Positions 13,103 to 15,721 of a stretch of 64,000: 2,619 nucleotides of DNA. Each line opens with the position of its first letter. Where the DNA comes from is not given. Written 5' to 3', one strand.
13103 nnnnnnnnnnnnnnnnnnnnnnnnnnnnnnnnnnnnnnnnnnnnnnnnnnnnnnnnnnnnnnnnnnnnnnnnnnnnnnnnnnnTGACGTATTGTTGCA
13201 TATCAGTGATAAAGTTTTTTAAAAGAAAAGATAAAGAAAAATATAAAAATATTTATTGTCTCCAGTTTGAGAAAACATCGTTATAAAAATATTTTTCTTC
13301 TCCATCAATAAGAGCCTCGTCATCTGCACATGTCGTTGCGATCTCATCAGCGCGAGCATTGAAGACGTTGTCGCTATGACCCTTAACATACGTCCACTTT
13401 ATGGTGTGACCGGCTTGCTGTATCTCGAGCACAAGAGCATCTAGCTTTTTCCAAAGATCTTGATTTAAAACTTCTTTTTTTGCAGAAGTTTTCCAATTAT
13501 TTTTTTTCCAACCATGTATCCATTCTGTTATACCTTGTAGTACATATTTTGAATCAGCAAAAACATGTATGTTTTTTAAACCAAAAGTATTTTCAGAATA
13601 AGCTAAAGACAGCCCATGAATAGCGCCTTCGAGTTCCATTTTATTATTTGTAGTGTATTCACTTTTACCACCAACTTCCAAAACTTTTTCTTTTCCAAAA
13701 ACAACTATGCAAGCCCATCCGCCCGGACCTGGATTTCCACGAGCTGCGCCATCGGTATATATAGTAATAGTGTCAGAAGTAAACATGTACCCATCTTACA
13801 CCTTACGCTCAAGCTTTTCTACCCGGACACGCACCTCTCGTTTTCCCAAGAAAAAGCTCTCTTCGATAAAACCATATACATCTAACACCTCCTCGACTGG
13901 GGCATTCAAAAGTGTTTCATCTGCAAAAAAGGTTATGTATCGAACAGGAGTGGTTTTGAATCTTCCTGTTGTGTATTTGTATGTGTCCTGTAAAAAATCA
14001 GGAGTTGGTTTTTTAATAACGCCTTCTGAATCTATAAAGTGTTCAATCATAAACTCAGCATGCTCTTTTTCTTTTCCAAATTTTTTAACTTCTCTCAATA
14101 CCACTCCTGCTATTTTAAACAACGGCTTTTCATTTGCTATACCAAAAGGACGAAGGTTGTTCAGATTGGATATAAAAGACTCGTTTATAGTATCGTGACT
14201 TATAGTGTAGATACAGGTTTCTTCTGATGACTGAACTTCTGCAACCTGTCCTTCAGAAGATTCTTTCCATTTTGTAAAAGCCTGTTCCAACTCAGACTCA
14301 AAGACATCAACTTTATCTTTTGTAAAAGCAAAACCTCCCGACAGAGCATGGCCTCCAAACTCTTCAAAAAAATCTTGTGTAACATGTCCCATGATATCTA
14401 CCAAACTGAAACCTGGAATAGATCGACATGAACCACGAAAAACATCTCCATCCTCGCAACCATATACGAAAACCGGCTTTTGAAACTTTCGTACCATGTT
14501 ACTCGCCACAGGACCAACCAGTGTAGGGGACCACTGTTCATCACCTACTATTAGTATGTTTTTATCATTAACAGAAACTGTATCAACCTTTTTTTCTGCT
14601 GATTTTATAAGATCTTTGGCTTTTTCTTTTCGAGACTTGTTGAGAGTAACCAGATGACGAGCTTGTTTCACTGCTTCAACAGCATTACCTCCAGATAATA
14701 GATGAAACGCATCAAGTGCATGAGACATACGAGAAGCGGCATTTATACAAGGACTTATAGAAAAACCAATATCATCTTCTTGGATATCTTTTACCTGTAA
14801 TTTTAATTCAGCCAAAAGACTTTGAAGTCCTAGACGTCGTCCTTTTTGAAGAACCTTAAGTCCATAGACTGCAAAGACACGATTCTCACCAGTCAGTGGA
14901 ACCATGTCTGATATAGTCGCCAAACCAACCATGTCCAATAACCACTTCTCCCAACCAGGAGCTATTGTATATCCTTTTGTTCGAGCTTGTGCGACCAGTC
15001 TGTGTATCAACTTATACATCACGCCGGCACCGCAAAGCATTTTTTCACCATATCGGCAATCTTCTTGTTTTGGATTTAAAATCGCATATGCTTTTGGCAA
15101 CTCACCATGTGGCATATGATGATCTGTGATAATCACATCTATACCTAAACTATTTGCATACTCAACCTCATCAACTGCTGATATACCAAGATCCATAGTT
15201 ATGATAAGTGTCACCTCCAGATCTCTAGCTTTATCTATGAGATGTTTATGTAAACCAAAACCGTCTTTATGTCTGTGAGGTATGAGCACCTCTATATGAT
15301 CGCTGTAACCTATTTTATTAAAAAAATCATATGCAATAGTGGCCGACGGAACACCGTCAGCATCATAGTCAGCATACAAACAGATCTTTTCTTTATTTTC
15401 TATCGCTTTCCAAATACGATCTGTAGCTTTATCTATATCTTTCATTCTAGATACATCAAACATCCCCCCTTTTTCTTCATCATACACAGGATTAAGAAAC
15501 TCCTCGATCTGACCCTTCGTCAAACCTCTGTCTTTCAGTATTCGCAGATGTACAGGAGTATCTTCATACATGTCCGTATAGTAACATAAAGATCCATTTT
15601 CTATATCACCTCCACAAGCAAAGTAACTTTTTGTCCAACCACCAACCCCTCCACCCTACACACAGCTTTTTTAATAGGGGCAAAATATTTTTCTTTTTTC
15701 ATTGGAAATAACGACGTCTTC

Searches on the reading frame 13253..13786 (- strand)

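Call 3: search_protein_families(library=pfam, proteins=[window:13253-13786:-], max_evalue=0.01)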
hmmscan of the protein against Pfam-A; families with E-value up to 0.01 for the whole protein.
window:13253-13786:- (177 aa): 2 families
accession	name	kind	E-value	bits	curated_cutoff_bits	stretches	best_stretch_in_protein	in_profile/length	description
PF00075.30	RNase_H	-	2.6e-38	131.8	25.8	1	6-152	3-138/141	RNase H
PF13456.12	RVT_3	-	0.0012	19.2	21.6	1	11-88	2-78/123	Reverse transcriptase-like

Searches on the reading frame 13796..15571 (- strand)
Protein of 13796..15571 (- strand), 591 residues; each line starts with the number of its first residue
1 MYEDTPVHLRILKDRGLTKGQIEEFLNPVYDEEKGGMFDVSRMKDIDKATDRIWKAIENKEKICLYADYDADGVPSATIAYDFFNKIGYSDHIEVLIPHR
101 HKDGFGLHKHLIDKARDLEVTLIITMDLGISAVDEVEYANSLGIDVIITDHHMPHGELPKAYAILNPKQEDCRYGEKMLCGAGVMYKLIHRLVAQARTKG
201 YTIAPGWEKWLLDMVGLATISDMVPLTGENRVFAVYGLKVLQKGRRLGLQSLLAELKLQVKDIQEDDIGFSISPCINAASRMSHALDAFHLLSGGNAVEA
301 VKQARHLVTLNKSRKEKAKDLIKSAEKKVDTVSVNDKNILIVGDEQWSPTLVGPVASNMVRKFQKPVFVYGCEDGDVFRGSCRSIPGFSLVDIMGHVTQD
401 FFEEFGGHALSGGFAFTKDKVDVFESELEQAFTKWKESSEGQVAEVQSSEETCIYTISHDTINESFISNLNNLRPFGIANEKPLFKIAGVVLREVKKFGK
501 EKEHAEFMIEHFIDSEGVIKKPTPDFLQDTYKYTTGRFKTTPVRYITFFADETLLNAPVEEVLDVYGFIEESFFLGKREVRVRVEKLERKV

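Call 3: search_protein_families(library=pfam, proteins=[window:13796-15571:-], max_evalue=0.01)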
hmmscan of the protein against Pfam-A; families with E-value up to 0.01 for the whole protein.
window:13796-15571:- (591 aa): 3 families
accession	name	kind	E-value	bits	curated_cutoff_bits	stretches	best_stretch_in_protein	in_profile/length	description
PF01368.27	DHH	-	6e-24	85.1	28.1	1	62-194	1-104/125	DHH family, N-terminal domain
PF17768.7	RecJ_OB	-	2e-12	47.6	27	1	457-510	5-58/107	RecJ OB domain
PF02272.25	DHHA1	-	1.5e-08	35.4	25.9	1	338-433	3-101/102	DHHA1 domain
